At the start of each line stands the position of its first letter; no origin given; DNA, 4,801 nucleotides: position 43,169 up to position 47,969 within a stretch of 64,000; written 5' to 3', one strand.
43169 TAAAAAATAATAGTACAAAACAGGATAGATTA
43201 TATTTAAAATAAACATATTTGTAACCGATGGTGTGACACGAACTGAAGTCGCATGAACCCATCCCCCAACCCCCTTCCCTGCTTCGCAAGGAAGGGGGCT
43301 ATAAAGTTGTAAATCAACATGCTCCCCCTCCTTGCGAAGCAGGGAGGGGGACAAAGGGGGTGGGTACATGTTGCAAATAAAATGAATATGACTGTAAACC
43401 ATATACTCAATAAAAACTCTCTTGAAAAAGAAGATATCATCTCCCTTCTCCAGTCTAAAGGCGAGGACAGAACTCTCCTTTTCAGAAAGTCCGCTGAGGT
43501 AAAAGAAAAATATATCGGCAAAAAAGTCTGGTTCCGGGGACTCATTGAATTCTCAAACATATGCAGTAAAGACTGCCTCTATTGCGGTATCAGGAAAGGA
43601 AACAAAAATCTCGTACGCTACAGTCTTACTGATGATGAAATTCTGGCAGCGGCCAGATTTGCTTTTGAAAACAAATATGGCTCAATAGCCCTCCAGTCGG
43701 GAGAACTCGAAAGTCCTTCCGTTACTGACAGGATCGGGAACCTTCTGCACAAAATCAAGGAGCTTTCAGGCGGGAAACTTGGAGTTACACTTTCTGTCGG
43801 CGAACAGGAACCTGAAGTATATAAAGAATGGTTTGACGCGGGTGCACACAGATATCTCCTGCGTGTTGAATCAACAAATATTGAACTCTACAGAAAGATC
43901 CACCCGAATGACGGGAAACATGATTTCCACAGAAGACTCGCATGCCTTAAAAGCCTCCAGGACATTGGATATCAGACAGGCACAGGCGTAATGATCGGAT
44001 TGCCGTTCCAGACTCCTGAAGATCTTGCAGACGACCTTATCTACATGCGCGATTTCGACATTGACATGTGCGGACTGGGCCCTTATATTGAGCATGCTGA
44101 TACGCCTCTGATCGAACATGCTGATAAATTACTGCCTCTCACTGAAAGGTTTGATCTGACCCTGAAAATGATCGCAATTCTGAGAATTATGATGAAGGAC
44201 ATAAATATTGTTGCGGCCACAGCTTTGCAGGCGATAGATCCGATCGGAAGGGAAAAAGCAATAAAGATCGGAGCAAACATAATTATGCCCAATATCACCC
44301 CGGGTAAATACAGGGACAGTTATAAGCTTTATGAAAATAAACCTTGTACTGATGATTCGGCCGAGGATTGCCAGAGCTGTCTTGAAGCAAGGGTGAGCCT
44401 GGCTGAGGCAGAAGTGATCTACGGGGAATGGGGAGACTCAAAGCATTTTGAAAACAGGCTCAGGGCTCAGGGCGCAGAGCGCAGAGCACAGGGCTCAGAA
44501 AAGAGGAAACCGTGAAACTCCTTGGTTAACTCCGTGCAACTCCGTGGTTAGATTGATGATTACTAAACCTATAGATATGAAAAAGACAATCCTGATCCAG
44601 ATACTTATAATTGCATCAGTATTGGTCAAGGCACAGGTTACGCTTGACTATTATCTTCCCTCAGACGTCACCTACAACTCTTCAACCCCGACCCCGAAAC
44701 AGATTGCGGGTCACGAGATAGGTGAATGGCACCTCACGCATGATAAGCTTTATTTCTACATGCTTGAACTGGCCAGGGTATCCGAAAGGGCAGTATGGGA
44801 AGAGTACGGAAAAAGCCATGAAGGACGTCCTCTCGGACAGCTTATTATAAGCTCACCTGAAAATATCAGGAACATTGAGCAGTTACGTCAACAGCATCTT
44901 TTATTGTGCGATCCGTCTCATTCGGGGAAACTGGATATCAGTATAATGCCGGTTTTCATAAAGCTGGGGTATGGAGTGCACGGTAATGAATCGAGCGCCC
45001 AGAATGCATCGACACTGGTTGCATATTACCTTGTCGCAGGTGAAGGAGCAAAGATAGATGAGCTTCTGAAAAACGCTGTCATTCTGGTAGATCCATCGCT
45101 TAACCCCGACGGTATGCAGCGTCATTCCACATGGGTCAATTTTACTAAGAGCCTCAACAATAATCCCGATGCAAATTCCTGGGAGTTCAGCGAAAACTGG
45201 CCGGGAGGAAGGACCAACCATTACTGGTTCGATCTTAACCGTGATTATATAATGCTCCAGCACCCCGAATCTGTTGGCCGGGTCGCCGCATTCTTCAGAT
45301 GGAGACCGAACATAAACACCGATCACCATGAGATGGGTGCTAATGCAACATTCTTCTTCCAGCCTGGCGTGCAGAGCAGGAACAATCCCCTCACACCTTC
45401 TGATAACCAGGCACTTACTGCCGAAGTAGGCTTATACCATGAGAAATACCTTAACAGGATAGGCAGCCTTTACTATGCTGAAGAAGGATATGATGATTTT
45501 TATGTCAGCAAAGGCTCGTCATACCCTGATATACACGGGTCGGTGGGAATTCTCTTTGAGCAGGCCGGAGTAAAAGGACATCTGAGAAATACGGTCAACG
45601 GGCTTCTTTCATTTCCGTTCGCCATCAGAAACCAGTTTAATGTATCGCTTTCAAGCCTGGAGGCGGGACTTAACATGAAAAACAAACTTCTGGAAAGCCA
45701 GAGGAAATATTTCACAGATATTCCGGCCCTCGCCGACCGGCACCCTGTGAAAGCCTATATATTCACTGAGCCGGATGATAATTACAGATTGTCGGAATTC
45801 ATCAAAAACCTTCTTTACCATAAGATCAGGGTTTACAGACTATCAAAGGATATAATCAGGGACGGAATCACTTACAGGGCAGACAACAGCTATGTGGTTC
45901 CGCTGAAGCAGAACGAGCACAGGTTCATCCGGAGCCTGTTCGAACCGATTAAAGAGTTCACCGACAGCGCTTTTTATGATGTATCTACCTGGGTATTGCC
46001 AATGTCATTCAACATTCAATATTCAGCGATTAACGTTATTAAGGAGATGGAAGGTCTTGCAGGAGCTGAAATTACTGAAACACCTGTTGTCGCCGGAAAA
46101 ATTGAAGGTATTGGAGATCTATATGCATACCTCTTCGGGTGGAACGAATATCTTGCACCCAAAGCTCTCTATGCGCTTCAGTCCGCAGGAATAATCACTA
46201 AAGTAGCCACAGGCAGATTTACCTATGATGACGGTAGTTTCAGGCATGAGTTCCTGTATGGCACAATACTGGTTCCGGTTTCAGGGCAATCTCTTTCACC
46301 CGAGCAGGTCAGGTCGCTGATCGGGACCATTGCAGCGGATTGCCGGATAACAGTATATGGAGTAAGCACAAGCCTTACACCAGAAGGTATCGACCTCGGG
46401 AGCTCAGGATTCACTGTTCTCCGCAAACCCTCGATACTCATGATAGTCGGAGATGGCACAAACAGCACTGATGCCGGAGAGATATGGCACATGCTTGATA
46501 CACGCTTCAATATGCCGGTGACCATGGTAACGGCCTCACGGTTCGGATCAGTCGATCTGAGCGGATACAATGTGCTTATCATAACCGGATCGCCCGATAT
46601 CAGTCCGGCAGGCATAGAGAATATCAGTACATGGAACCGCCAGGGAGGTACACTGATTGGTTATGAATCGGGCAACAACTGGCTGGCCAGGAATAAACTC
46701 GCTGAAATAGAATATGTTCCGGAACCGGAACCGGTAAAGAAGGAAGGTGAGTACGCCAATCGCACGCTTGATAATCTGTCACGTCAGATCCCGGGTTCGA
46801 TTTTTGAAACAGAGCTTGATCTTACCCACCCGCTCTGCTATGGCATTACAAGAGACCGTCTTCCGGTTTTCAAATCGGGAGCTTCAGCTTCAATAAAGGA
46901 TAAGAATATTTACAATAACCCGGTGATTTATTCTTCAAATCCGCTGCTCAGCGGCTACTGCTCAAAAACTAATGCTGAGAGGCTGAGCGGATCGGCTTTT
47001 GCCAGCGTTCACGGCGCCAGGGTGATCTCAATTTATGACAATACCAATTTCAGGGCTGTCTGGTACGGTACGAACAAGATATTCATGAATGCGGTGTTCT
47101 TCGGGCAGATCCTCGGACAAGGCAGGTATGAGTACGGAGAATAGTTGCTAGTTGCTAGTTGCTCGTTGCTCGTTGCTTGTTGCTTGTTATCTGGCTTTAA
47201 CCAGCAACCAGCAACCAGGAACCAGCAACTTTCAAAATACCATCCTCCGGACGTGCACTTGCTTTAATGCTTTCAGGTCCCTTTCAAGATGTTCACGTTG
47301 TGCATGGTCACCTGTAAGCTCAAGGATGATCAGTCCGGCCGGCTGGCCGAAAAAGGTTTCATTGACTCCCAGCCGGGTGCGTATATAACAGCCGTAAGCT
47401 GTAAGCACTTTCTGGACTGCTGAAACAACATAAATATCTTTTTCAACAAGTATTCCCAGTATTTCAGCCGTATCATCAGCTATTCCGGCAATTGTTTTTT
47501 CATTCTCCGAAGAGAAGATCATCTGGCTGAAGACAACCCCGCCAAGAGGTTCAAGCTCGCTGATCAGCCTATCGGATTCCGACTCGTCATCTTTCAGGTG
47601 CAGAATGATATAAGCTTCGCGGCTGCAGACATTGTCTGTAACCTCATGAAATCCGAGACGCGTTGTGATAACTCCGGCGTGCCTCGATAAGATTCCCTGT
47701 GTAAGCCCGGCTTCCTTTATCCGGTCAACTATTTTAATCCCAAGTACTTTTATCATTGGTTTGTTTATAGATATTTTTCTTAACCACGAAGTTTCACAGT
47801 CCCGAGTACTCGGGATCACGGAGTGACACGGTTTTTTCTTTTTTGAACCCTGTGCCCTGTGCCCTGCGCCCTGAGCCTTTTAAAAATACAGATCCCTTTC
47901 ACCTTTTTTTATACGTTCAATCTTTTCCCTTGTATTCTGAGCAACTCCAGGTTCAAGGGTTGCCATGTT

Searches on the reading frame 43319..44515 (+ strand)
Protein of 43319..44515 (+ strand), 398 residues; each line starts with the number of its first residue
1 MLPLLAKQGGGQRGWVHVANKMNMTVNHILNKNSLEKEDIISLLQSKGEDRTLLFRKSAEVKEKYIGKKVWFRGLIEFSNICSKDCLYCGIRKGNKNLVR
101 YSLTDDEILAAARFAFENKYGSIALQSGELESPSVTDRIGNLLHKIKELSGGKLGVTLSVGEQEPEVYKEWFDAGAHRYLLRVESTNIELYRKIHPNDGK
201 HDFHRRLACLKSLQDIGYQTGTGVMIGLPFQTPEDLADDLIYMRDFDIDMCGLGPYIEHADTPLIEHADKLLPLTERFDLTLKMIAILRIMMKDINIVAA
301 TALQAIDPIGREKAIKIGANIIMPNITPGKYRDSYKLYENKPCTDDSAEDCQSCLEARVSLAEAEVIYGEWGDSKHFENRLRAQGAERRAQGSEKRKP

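Call 3: search_protein_families(library=pfam, proteins=[window:43319-44515:+])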
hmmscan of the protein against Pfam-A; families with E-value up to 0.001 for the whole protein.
window:43319-44515:+ (398 aa): 1 family
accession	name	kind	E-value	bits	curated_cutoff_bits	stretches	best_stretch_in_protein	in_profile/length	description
PF04055.27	Radical_SAM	-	2.1e-18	67.5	29.5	1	76-238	1-161/166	Radical SAM superfamily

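Call 6: search_protein_families(library=ncbifam, proteins=[window:43319-44515:+])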
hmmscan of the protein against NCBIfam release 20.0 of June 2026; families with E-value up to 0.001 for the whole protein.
window:43319-44515:+ (398 aa): 19 families
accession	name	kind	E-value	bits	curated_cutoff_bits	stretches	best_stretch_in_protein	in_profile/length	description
TIGR03956.1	rSAM_HydE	equivalog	1.6e-102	343.2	254.6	1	26-367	2-334/340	[FeFe] hydrogenase H-cluster radical SAM maturase HydE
TIGR03910.1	pyrrolys_PylB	equivalog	4.7e-35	121.1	348.2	1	20-328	3-302/347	methylornithine synthase PylB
TIGR02351.2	thiH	equivalog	2.1e-20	73.1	380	1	18-229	18-227/364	2-iminoacetate synthase ThiH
TIGR00433.2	bioB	equivalog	2.9e-20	72.7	225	1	34-323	2-282/307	biotin synthase BioB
TIGR03955.1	rSAM_HydG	equivalog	3.1e-17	62.2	312.15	1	31-322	43-336/470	[FeFe] hydrogenase H-cluster radical SAM maturase HydG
NF005609.0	PRK07360.1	equivalog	1.6e-11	43.6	426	1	21-148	7-137/374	7,8-didemethyl-8-hydroxy-5-deazariboflavin synthase subunit CofH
TIGR03551.1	F420_cofH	equivalog_domain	3.4e-11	42.6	374.1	1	36-148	2-114/345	5-amino-6-(D-ribitylamino)uracil--L-tyrosine 4-hydroxyphenyl transferase CofH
TIGR03699.1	menaquin_MqnC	equivalog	1.2e-10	40.7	428.1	2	34-128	2-97/342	cyclic dehypoxanthinyl futalosine synthase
TIGR03957.1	rSAM_HmdB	equivalog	2.4e-10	40.1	320.9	1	36-322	2-278/317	5,10-methenyltetrahydromethanopterin hydrogenase cofactor biosynthesis protein HmdB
TIGR00423.1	TIGR00423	subfamily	4.6e-10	39.3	260.25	1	76-147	9-79/310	CofH family radical SAM protein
TIGR03700.1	mena_SCO4494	equivalog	4.3e-09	35.8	434.55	1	28-126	4-102/351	aminofutalosine synthase MqnE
NF006687.0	PRK09234.1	equivalog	2.9e-07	29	1018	1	31-128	488-587/849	bifunctional FO biosynthesis protein CofGH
NF006276.0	PRK08444.1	equivalog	5.6e-06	25.6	560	1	26-127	4-104/353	aminofutalosine synthase MqnE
TIGR04158.1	rSAM_MIA_synth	equivalog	4.4e-05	22.4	400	1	79-231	67-231/368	3-methyl-2-indolic acid synthase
NF004019.1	PRK05481.1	subfamily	0.00015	21.2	203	1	80-258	55-229/286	lipoyl synthase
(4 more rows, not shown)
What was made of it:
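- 43319..44515 (+): hydE, H-cluster radical-SAM maturase. TIGR03956 at 343 bits (cut-off 255), call 6.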

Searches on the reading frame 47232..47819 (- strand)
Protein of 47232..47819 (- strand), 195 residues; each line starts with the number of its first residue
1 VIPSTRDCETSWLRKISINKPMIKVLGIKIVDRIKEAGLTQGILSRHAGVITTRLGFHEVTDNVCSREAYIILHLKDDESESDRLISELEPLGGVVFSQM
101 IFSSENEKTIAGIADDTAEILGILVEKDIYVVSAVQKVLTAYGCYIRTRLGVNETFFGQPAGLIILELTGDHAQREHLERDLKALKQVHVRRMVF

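Call 3: search_protein_families(library=pfam, proteins=[window:47232-47819:-])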
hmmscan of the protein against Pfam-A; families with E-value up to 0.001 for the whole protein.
window:47232-47819:- (195 aa): 1 family
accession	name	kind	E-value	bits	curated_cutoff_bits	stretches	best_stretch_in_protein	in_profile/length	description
PF21699.3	TM1266-like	-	1.7e-06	28.3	27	0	119-152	3-36/74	Iron-only hydrogenase system regulator, putative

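Call 6: search_protein_families(library=ncbifam, proteins=[window:47232-47819:-])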
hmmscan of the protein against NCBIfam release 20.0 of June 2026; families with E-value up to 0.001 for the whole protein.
window:47232-47819:- (195 aa): 2 families
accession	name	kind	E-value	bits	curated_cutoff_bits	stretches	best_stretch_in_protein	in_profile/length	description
NF052672.1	CPF_0552_fam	subfamily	4.2e-39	132.2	85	2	119-195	2-80/80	CPF_0552 family protein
TIGR03959.1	hyd_TM1266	equivalog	1.1e-06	28.4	60.8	0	120-193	4-74/76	TM1266 family iron-only hydrogenase system putative regulator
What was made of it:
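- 47232..47755 (-): Tandem ACT-like CPF_0552 / TM1266-like small protein (173 aa), a putative hydrogenase-system regulator. NF052672 at 132 bits (cut-off 85), two stretches (call 6).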
